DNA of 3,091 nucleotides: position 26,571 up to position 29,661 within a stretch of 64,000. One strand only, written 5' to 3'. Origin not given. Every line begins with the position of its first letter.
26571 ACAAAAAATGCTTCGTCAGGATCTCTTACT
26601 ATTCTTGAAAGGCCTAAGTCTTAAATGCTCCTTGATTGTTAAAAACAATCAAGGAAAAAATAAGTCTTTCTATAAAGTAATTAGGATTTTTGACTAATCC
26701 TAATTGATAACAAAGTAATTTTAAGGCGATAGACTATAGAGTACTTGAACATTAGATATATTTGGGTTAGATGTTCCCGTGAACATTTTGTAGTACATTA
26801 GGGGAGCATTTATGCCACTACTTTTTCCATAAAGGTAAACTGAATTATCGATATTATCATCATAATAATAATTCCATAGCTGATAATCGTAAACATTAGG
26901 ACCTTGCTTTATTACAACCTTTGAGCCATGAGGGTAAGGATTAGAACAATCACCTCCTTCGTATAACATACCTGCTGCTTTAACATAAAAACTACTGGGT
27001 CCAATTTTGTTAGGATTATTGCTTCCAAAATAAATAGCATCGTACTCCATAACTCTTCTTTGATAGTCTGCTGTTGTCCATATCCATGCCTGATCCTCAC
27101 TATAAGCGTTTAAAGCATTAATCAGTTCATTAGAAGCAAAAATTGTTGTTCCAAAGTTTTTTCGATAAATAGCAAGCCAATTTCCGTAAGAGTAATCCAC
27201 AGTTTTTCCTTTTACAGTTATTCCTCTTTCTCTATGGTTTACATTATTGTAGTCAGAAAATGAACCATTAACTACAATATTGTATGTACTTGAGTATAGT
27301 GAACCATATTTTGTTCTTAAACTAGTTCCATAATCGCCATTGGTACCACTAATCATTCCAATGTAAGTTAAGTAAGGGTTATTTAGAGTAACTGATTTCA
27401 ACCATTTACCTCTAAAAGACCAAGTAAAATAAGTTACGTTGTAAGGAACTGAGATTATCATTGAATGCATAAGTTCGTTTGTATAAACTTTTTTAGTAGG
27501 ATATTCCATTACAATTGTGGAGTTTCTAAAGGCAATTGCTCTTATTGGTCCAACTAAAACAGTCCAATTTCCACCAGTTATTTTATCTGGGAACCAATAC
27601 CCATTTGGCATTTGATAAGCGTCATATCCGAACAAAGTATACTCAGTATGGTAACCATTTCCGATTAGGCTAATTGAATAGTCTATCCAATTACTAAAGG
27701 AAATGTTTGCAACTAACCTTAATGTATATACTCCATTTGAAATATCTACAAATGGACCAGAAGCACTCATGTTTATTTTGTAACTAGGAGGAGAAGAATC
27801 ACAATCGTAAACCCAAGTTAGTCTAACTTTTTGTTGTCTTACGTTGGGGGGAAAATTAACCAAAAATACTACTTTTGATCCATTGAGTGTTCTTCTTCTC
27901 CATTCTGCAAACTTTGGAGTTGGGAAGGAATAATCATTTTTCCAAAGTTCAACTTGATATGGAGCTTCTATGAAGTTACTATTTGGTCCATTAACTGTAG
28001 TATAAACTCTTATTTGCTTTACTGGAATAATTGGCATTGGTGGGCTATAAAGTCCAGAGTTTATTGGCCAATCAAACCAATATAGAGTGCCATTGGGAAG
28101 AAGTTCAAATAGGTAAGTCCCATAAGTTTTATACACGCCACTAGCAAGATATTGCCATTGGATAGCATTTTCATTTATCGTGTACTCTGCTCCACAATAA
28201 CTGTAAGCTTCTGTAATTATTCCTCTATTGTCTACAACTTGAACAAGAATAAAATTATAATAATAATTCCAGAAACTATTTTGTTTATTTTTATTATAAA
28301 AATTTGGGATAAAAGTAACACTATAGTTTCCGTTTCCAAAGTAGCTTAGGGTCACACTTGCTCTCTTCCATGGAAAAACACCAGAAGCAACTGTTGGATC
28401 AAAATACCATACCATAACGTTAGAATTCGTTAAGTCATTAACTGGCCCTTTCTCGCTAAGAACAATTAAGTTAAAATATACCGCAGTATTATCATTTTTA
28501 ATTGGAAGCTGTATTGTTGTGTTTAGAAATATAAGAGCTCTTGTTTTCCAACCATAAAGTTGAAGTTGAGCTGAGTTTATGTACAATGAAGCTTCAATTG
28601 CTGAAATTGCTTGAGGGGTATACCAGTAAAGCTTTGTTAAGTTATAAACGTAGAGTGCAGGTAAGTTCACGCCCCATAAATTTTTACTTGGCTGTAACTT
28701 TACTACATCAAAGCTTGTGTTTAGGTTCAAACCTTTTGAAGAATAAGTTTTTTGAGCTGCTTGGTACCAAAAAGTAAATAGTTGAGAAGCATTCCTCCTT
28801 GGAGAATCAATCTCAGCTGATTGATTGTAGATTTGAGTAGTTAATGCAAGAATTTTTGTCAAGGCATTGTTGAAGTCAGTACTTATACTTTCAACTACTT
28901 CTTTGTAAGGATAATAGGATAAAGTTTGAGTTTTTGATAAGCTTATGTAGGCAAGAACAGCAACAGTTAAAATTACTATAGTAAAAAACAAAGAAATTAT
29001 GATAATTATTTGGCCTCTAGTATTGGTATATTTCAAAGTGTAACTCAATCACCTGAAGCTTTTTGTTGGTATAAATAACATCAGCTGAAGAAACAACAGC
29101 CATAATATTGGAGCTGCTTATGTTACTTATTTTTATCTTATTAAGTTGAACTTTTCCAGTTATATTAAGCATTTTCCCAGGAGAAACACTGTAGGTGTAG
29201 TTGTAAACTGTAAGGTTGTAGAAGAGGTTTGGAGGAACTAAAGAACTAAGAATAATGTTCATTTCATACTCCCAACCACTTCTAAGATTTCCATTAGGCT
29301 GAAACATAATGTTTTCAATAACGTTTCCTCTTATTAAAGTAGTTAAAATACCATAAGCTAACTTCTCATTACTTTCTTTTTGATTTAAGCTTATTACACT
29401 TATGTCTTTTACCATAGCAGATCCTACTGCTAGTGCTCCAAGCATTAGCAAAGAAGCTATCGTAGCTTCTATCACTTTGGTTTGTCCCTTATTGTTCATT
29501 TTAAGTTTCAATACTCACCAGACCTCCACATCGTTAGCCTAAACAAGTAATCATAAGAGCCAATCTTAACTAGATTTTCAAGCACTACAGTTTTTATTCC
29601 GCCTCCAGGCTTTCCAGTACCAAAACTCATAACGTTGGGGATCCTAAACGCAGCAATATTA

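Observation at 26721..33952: Six-gene type IV pilus-like operon with a platform protein and a giant prepilin-like protein, but no FlaI/PilB-type ATPase or prepilin peptidase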

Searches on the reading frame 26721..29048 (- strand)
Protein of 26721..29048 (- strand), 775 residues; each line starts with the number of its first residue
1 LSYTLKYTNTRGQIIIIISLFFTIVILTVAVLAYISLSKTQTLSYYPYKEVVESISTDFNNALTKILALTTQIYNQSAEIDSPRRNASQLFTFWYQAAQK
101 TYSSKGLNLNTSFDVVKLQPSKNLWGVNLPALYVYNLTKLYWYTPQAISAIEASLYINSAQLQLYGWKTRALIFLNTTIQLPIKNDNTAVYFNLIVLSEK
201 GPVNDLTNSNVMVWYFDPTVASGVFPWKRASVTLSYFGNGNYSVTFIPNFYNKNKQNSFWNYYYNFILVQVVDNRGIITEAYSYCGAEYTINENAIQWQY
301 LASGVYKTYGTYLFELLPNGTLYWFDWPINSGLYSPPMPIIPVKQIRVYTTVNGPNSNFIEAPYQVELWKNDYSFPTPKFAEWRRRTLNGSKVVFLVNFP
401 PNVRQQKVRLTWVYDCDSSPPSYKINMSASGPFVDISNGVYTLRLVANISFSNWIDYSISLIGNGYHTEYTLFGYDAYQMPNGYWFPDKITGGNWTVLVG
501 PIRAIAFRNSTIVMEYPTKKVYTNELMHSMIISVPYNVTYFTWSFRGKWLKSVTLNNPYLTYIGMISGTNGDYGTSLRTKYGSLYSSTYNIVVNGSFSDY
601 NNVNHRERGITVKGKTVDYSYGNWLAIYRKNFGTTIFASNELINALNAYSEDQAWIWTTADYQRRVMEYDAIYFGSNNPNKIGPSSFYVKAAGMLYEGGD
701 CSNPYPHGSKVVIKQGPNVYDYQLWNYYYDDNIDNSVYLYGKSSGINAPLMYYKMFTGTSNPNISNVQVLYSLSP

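Call 3: search_protein_families(library=pfam, proteins=[window:26721-29048:-], max_evalue=1)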
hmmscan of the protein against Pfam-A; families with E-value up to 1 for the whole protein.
window:26721-29048:- (775 aa): 1 family
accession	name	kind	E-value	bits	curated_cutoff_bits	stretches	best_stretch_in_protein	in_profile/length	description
PF17870.6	Insulin_TMD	-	0.24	11.9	33.4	1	14-42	16-44/47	Insulin receptor trans-membrane segment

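Call 4: search_protein_families(library=ncbifam, proteins=[window:26721-29048:-], max_evalue=1)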
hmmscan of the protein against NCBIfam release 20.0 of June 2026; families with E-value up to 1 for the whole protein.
window:26721-29048:- (775 aa): 1 family
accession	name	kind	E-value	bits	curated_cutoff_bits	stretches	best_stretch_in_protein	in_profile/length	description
TIGR00908.1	2A0305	equivalog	0.013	14.4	381.75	1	5-78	339-410/442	ethanolamine permease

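Call 46: search_protein_families(library=pfam, alignment_id=A7, max_evalue=0.01)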
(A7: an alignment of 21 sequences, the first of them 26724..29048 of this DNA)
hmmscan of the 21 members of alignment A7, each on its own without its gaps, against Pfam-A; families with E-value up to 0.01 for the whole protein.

A. member 1, window:26724-29048:- (775 aa): 0 families

B. families by the number of members that match (of 21 scanned): 2 families
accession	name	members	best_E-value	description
PF23922.1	DUF7261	2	0.0024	Family of unknown function (DUF7261)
PF10102.14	DUF2341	1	0.00028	Domain of unknown function (DUF2341)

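Call 51: search_solved_structures(query=A7, max_evalue=1)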
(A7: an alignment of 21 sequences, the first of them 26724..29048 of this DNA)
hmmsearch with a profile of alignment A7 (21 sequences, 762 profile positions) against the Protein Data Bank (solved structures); distinct sequences matched with E-value up to 1: 0.

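Call 62: search_protein_representatives(protein=window:26724-29048:-)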
Query: 775 residues. Proteins with E-value up to 0.001 (for the whole library): 119; up to 1e-10: 58; up to 1e-30: 33. The best 119 are listed.
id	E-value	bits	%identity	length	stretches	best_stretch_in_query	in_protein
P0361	2.2e-171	588.6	45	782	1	10-771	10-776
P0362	1.2e-152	526.5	44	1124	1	11-707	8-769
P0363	1.1e-149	516.8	41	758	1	10-707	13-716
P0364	2.6e-141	489.1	42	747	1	15-766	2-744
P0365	6.8e-131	454.6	42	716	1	10-707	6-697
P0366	1.9e-128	446.6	42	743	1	20-702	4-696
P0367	1.7e-127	443.4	40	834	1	10-769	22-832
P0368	6.1e-119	415.1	42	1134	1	9-699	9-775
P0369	5.0e-118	412.1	34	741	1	9-707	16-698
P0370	1.8e-112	393.7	41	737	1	9-701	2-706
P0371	4.8e-111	389.0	41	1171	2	11-517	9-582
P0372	2.8e-108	379.9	71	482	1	5-282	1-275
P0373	1.7e-101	357.5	36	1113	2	10-702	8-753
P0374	4.1e-101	356.2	37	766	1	10-700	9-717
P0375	9.6e-101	354.9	40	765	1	10-763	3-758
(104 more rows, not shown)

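Call 80: predict_structure(alignment_id=A8)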
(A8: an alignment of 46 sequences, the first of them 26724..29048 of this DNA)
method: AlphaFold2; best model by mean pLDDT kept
length: 775 residues; sequences in the alignment: 46
mean_pLDDT: 88.1   pTM: 0.84
mean pLDDT of the five models: 88.1, 87.2, 86.5, 85.3, 84.8
residues with pLDDT >= 90: 531; 70-90: 167; 50-70: 32; < 50: 45
segments of 3 or more residues with pLDDT < 50: 450-454, 707-724, 726-739
pLDDT, mean of each block of 10 residues (from residue 1): 50 81 91 84 80 93 98 95 95 95 90 96 87 96 97 94 89 97 94 98 97 97 93 97 98 96 97 98 96 88 83 95 93 92 96 96 94 92 93 95 95 94 78 88 76 61 94 93 88 89 93 90 96 96 98 96 93 90 86 81 71 60 95 97 94 89 90 86 97 96 56 43 44 44 87 93 94 58
secondary structure, 60 per line:
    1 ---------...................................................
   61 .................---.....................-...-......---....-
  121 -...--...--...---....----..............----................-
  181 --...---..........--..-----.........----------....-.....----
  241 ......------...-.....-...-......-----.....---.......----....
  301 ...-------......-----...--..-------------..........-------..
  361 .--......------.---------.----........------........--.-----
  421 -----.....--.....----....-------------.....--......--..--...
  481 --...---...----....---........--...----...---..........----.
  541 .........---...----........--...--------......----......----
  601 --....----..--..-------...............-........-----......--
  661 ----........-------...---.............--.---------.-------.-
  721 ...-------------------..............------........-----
elements in order (helices of 4 or more, strands of 3 or more residues): H10-77 H81-101 E107-112 E116-119 E122-124 E127-129 E132-134 E138-141 E146-159 E164-179 E183-185 E189-198 E211-216 E227-230 E232-236 E241-246 H257-261 E267-272 E278-282 E286-292 H297-303 E311-316 E322-324 E346-351 E359-361 E364-369 E391-398 E405-412 E426-430 E433-437 E442-445 E459-463 E466-471 E478-480 E483-485 E489-491 E496-499 E503-510 E513-515 E520-522 E526-535 E540-549 E553-555 E560-567 E581-586 E591-596 E603-606 E624-638 H640-647 E653-658 E665-672 E680-682 E686-698 H744-756 E763-770

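Call 83: fold_search(model_id=the predicted structure, library=pdb)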
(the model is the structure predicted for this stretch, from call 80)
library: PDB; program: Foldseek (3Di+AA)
matches with E <= 10: 656; with E <= 0.001: 70
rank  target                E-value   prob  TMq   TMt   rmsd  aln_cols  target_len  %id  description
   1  5xqg_E                3.7e-08  1.00  0.32  0.28   8.1       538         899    8  Crystal structure of a PL 26 exo-rhamnogalacturonan lyase from Penicillium chrysogenum complexed with unsaturated gala (released 2018-03-21)
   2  5xqj_E                8.1e-08  1.00  0.31  0.27   8.9       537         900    7  Crystal structure of a PL 26 exo-rhamnogalacturonan lyase from Penicillium chrysogenum complexed with unsaturated gala (released 2018-04-04)
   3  5xqo_A                1.4e-07  1.00  0.31  0.27   9.7       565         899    8  Crystal structure of a PL 26 exo-rhamnogalacturonan lyase from Penicillium chrysogenum complexed with tetrameric subst (released 2018-03-21)
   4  5xq3_A                4.0e-07  1.00  0.28  0.25  10.2       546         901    8  Crystal structure of a PL 26 exo-rhamnogalacturonan lyase from Penicillium chrysogenum (released 2018-03-21)
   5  5xqg_F                5.7e-07  1.00  0.32  0.28   8.2       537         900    7  Crystal structure of a PL 26 exo-rhamnogalacturonan lyase from Penicillium chrysogenum complexed with unsaturated gala (released 2018-03-21)
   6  5xqg_H                6.7e-07  1.00  0.32  0.28   8.0       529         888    7  Crystal structure of a PL 26 exo-rhamnogalacturonan lyase from Penicillium chrysogenum complexed with unsaturated gala (released 2018-03-21)
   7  5xqg_D                9.5e-07  1.00  0.31  0.27   8.4       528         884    7  Crystal structure of a PL 26 exo-rhamnogalacturonan lyase from Penicillium chrysogenum complexed with unsaturated gala (released 2018-03-21)
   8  5xq3_B                9.5e-07  1.00  0.29  0.26   8.8       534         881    7  Crystal structure of a PL 26 exo-rhamnogalacturonan lyase from Penicillium chrysogenum (released 2018-03-21)
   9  5xqg_A                1.1e-06  1.00  0.31  0.27   8.2       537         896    8  Crystal structure of a PL 26 exo-rhamnogalacturonan lyase from Penicillium chrysogenum complexed with unsaturated gala (released 2018-03-21)
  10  5xqo_B                1.2e-06  1.00  0.29  0.26   9.4       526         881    8  Crystal structure of a PL 26 exo-rhamnogalacturonan lyase from Penicillium chrysogenum complexed with tetrameric subst (released 2018-03-21)
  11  5xqg_G                2.2e-06  1.00  0.31  0.28   8.2       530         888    8  Crystal structure of a PL 26 exo-rhamnogalacturonan lyase from Penicillium chrysogenum complexed with unsaturated gala (released 2018-03-21)
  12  5xqj_G                5.2e-06  1.00  0.30  0.27   9.0       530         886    8  Crystal structure of a PL 26 exo-rhamnogalacturonan lyase from Penicillium chrysogenum complexed with unsaturated gala (released 2018-04-04)
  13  5xqg_C                6.4e-06  1.00  0.31  0.27   9.7       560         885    8  Crystal structure of a PL 26 exo-rhamnogalacturonan lyase from Penicillium chrysogenum complexed with unsaturated gala (released 2018-03-21)
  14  8k7u_B                2.2e-05  1.00  0.18  0.23  13.5       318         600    9  the alpha-galactosidase 5 with Cacl2 (released 2024-07-31)
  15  3lvt                  3.0e-05  1.00  0.24  0.23  10.8       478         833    9  The Crystal Structure of a Protein in the Glycosyl Hydrolase Family 38 from Enterococcus faecalis to 2.55A (released 2010-03-16)
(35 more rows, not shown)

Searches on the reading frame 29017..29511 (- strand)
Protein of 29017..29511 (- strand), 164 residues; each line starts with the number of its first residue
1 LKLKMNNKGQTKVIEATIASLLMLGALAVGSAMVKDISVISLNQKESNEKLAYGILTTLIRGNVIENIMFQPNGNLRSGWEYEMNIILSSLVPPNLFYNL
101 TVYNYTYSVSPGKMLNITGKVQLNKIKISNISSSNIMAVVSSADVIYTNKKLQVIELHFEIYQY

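Call 3: search_protein_families(library=pfam, proteins=[window:29017-29511:-], max_evalue=1)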
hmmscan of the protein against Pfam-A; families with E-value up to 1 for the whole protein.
window:29017-29511:- (164 aa): 0 families

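Call 4: search_protein_families(library=ncbifam, proteins=[window:29017-29511:-], max_evalue=1)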
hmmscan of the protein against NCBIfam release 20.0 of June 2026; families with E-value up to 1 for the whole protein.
window:29017-29511:- (164 aa): 1 family
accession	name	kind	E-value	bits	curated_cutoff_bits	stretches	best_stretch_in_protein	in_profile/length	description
TIGR02281.1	clan_AA_DTGA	subfamily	0.0048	17.1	57.95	1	101-144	49-92/121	TIGR02281 family clan AA aspartic protease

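Call 45: search_protein_families(library=pfam, alignment_id=A4, max_evalue=0.01)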
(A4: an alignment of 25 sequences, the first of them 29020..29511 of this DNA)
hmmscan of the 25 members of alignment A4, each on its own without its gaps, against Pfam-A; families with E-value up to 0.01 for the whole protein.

A. member 1, window:29020-29511:- (164 aa): 0 families

B. families by the number of members that match (of 25 scanned): 1 family
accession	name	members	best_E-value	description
PF23959.1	DUF7288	1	0.0014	Family of unknown function (DUF7288)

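Call 86: predict_structure(protein=window:29020-29511:-)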
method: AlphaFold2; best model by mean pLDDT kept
length: 164 residues; sequences in the alignment: 1
mean_pLDDT: 32.8   pTM: 0.24
mean pLDDT of the five models: 32.8, 30.6, 30.5, 30.0, 28.2
residues with pLDDT >= 90: 0; 70-90: 0; 50-70: 0; < 50: 164
segments of 3 or more residues with pLDDT < 50: 1-164
pLDDT, mean of each block of 10 residues (from residue 1): 39 38 39 32 30 31 30 28 28 28 27 28 30 37 39 40 39
secondary structure, 60 per line:
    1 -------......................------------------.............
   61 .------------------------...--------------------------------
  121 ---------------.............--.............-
elements in order: H8-29 H48-61 E86-88 E136-148 E151-163

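Call 92: search_solved_structures(query=A4, max_evalue=1)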
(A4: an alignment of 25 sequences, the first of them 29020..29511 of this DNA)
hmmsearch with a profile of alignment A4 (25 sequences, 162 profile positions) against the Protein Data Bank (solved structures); distinct sequences matched with E-value up to 1: 0.
